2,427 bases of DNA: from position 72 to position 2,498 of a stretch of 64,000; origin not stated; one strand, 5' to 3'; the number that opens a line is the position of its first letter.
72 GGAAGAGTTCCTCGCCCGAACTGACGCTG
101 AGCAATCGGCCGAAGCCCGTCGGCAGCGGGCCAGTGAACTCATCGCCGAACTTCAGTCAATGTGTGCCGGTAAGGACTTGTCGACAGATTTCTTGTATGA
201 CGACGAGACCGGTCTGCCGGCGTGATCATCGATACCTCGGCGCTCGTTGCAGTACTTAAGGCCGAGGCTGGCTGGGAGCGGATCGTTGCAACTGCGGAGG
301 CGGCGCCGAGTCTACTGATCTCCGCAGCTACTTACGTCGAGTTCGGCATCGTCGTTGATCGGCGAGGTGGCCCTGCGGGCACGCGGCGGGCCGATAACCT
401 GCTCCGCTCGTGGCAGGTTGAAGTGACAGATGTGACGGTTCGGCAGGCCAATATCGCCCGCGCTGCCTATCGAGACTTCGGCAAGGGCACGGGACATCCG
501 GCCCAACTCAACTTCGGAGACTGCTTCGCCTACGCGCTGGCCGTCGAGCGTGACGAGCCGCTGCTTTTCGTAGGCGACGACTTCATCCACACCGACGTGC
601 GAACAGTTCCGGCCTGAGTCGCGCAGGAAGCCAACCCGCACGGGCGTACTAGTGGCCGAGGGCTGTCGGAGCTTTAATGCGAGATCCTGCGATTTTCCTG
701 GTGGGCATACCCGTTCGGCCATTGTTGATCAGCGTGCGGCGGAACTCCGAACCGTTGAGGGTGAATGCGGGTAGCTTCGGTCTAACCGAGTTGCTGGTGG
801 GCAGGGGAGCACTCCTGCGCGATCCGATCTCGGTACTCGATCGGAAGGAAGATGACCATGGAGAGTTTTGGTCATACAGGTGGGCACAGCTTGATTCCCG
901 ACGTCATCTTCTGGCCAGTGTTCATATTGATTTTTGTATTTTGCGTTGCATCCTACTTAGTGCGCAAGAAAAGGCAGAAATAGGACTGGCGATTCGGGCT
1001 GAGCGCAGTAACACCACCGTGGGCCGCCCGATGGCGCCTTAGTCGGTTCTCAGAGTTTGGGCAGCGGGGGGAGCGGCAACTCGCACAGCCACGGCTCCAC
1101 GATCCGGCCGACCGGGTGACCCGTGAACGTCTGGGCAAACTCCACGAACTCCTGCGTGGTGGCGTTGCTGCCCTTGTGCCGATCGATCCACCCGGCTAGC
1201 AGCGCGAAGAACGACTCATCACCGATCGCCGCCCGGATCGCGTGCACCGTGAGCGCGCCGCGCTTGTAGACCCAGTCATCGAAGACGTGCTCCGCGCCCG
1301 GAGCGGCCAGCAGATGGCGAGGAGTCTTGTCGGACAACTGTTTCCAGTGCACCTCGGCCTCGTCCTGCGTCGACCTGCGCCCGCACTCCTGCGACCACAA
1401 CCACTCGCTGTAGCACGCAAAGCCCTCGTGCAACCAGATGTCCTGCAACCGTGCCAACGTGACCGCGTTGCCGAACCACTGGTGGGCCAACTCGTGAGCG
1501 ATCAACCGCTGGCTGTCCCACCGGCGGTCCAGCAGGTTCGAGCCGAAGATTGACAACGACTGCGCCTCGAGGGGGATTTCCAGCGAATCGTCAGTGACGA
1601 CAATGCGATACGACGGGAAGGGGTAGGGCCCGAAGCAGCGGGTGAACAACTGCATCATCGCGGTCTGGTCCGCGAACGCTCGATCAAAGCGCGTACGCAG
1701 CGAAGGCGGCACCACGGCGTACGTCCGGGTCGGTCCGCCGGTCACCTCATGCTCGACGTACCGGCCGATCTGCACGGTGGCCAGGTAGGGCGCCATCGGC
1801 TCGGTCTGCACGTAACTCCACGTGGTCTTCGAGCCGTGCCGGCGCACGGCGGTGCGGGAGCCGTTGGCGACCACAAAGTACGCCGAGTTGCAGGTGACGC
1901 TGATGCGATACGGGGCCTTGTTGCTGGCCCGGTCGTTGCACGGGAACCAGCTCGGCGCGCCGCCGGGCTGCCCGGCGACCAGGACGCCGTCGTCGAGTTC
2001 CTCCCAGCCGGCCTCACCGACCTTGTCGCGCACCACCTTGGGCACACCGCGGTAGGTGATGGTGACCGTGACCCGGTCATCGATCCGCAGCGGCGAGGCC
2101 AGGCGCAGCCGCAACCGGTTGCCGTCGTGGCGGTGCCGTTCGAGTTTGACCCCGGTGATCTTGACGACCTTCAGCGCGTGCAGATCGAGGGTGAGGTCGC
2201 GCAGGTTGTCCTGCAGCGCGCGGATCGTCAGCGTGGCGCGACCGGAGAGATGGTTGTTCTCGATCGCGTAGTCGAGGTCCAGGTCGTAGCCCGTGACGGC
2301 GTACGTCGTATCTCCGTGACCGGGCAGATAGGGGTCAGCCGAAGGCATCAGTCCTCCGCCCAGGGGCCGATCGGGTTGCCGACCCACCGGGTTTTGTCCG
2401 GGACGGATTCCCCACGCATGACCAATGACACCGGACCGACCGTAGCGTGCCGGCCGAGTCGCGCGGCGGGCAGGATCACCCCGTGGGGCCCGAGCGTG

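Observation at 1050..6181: Pls/PosA-type membrane NRPS translationally coupled to an M1 peptidase: predicted cationic homopoly(amino acid) synthesis/turnover pair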

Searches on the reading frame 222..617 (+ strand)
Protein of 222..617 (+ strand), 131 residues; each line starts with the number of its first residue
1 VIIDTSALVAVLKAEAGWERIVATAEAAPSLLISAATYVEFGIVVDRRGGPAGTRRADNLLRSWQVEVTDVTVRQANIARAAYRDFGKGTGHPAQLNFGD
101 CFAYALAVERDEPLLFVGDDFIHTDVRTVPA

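Call 20: search_protein_families(library=pfam, proteins=[window:222-617:+], max_evalue=0.01)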
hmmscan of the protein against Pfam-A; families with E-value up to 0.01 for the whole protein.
window:222-617:+ (131 aa): 1 family
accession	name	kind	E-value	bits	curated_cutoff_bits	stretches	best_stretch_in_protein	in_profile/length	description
PF01850.27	PIN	-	5.1e-16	59.8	23.6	1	1-125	1-118/120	PIN domain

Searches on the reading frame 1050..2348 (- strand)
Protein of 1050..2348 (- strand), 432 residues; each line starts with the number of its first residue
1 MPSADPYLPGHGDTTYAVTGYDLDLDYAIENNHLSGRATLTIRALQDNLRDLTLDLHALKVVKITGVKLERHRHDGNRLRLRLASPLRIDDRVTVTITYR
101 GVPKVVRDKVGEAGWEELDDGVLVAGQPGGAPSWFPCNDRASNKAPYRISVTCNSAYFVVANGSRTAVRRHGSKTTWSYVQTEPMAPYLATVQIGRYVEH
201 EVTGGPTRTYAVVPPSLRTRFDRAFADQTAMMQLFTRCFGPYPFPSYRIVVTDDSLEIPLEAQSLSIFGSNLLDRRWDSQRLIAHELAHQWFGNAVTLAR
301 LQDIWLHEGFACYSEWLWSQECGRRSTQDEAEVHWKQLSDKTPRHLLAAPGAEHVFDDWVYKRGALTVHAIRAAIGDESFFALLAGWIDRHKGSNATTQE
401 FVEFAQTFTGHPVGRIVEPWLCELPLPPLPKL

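Call 6: search_protein_families(library=pfam, proteins=[window:1050-2348:-], max_evalue=0.01)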
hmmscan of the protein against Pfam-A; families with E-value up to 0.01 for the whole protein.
window:1050-2348:- (432 aa): 2 families
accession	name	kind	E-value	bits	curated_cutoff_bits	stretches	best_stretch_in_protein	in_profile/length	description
PF01433.26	Peptidase_M1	-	1.2e-28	100.7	27.7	1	229-420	7-218/218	Peptidase family M1 domain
PF17900.6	Peptidase_M1_N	-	3.1e-14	53.9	25.8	1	21-189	5-186/186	Peptidase M1 N-terminal domain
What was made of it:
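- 1050..2348 (-): pldII-like gene: a 432-aa two-domain M1 zinc metallopeptidase with no signal peptide and no TM segment. Pfam M1_N and M1 (call 6).
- On Canonical M1 aminopeptidase N / LTA4H-type exopeptidase: The protein ends at residue 432, right after the catalytic domain (Pfam M1 229-420, call 6).
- Checked: Peptidase_M1_N and Peptidase_M1 are both found (call 6).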

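Call 7: search_protein_families(library=ncbifam, proteins=[window:1050-2348:-], max_evalue=0.01)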
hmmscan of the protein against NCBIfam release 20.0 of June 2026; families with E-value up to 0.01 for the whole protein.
window:1050-2348:- (432 aa): 3 families
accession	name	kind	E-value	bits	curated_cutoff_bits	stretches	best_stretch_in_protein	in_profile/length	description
TIGR02412.1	pepN_strep_liv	equivalog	3.7e-28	98.3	591.2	1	18-421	16-439/832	aminopeptidase N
TIGR02411.1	leuko_A4_hydro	equivalog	5.4e-25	88.2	761.7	1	19-340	14-340/600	leukotriene-A(4) hydrolase/aminopeptidase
TIGR02414.1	pepN_proteo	equivalog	3.8e-09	35.3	718.2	1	280-404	286-418/868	aminopeptidase N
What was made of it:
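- On Canonical M1 aminopeptidase N / LTA4H-type exopeptidase: NCBIfam aminopeptidase N models score far below their cutoffs (98 against 591, call 7).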

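Call 11: search_solved_structures(query=window:1050-2348:-, max_evalue=0.00001, show_alignments=2)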
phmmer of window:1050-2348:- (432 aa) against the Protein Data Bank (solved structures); distinct sequences matched with E-value up to 0.00001: 94 (the best 60 are shown).
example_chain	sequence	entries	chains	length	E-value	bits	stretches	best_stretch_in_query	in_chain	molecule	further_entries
6a8z_A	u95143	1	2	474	4.8e-42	147.6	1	5-431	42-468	Zinc metalloprotease, putative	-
6iff_A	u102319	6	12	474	3.4e-41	144.8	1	5-431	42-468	Zinc metalloprotease | Zinc metalloprotease, putative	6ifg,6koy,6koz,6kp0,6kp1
7v9o_A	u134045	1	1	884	7.6e-20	74.4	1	118-421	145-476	Alanine aminopeptidase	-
7v9n_A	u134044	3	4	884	7.6e-20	74.4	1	118-421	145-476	Alanine aminopeptidase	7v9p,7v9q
3q7j_A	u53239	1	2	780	1.9e-19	73.1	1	18-423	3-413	Tricorn protease-interacting factor F3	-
1z1w_A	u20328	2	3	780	3e-19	72.5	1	18-423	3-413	Tricorn protease interacting factor F3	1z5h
9o5k_G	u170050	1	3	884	3e-18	69.2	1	132-427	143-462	Puromycin-sensitive aminopeptidase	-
8sw0_A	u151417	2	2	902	3.1e-18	69.1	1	132-427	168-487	Puromycin-sensitive aminopeptidase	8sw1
8twx_A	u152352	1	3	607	3.7e-17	65.6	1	32-416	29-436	Leukotriene A-4 hydrolase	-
3u9w_A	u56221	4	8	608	3.7e-17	65.6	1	32-416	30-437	Leukotriene A-4 hydrolase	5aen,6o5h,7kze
1sqm_A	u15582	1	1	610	3.8e-17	65.5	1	32-416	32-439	LEUKOTRIENE A-4 HYDROLASE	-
3cho_A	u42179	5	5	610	3.8e-17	65.5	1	32-416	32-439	Leukotriene A-4 hydrolase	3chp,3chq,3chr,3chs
1hs6_A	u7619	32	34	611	3.8e-17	65.5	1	32-416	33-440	LEUKOTRIENE A-4 HYDROLASE | LTA4H PROTEIN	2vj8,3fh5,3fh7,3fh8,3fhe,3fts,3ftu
6enc_A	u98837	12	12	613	3.8e-17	65.5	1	32-416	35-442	Leukotriene A-4 hydrolase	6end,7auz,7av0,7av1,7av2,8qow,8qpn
2r59_A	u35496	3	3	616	3.9e-17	65.5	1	32-416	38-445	Leukotriene A-4 hydrolase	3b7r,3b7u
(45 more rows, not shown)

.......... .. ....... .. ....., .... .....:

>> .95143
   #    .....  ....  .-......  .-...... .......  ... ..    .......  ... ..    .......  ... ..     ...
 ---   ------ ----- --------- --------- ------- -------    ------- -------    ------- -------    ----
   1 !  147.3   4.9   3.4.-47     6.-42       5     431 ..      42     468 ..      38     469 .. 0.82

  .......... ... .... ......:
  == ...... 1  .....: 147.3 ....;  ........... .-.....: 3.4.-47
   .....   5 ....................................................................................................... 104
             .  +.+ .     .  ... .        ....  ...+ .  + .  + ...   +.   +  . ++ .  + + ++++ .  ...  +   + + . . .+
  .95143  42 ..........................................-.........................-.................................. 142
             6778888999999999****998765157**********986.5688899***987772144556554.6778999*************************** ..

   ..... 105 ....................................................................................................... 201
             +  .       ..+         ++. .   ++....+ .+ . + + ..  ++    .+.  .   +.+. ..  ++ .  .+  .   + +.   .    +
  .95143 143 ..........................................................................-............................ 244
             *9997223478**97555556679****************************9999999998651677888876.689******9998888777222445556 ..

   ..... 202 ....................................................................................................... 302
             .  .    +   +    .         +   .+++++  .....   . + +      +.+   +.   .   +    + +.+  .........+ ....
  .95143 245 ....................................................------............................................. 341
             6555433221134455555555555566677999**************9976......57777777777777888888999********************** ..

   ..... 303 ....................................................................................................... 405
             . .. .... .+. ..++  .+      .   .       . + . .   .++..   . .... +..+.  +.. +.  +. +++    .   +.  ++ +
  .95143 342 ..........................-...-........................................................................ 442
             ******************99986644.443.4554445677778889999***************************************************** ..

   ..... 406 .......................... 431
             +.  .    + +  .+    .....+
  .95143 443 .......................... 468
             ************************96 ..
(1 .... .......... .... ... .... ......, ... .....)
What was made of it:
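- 1050..2348 (-): Best PDB match is 6A8Z, a 474-aa zinc metalloprotease that I recall as a two-domain Deinococcus M1 enzyme (call 11).
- The nearest solved structure is 6A8Z, deposited as a putative zinc metalloprotease (call 11); I recall it as a two-domain Deinococcus M1 aminopeptidase.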

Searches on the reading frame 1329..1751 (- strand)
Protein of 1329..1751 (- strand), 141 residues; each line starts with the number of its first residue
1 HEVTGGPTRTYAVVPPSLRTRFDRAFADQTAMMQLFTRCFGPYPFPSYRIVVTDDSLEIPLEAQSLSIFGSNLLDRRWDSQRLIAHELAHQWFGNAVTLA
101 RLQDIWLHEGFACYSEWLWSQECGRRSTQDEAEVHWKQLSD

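Call 49: search_solved_structures(query=window:1329-1751:-, max_evalue=0.000001, show_alignments=5)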
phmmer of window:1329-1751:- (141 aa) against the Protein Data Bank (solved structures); distinct sequences matched with E-value up to 0.000001: 76 (the best 60 are shown).
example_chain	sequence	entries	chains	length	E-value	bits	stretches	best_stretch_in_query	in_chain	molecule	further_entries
6a8z_A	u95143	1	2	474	3.3e-15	59.7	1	30-126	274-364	Zinc metalloprotease, putative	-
6iff_A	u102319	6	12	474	2.3e-14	57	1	30-126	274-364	Zinc metalloprotease | Zinc metalloprotease, putative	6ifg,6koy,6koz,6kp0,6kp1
7vpp_A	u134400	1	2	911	1.9e-11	47.5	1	81-121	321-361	Aminopeptidase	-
5z65_A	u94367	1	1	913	1.9e-11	47.5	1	81-121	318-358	Aminopeptidase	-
6buy_A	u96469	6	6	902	3.5e-11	46.7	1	82-121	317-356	Aminopeptidase N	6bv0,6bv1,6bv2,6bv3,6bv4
4nz8_A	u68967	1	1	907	3.6e-11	46.6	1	82-121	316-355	Aminopeptidase N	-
4hom_A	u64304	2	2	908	3.6e-11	46.6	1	82-121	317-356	Aminopeptidase N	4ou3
4fke_A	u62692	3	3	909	3.6e-11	46.6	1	82-121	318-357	Aminopeptidase N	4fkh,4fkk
5lds_A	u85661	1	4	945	3.8e-11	46.6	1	82-121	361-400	Aminopeptidase N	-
4f5c_A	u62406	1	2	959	3.8e-11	46.5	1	82-121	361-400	Aminopeptidase N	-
5lg6_A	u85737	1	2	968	3.9e-11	46.5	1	82-121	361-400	Aminopeptidase N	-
6ea4_A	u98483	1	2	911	8.3e-11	45.5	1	71-117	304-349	Endoplasmic reticulum aminopeptidase 2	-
7p7p_A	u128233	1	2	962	8.3e-11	45.4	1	71-117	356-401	Endoplasmic reticulum aminopeptidase 2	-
7nsk_A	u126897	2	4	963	8.4e-11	45.4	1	71-117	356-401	Endoplasmic reticulum aminopeptidase 2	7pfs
7nup_A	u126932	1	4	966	8.4e-11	45.4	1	71-117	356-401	Endoplasmic reticulum aminopeptidase 2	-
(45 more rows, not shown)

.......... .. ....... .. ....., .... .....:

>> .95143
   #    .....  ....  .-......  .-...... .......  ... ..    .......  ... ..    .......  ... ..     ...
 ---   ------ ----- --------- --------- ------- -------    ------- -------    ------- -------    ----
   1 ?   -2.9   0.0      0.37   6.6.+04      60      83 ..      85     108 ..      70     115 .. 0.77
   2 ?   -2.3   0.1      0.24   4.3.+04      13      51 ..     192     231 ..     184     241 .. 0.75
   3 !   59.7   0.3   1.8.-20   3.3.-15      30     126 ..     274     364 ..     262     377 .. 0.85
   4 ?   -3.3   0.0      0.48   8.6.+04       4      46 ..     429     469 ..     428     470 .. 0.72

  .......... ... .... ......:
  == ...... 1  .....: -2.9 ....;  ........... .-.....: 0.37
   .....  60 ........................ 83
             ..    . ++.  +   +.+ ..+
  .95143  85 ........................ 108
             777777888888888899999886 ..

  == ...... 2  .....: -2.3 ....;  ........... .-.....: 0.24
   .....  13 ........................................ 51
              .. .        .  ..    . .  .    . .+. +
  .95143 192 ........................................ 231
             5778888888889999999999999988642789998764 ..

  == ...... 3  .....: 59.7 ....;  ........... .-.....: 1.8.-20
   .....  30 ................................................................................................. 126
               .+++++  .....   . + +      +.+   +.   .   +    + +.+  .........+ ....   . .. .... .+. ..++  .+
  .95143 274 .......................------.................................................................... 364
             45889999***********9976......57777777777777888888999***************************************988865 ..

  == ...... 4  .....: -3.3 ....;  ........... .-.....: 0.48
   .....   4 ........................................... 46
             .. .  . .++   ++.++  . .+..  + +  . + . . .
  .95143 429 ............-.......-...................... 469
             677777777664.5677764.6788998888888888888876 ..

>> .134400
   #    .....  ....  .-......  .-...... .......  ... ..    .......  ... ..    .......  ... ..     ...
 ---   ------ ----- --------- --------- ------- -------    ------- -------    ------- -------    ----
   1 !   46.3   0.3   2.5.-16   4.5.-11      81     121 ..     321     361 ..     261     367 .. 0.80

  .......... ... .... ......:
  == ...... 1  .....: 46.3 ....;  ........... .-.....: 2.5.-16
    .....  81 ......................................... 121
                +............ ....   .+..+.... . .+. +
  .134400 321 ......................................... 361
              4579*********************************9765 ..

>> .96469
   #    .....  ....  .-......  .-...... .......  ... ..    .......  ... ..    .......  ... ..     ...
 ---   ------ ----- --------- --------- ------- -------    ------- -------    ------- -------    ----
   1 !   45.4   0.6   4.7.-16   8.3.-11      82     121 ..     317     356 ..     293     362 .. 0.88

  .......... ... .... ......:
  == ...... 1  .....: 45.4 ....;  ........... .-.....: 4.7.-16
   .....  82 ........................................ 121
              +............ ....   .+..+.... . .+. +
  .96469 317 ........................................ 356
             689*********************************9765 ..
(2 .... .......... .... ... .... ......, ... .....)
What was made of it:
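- Closest known: PDB 6A8Z/6IFF, a 474-aa 'zinc metalloprotease'. Different: The alignment around the GXMEN region is unreliable (calls 11, 49).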
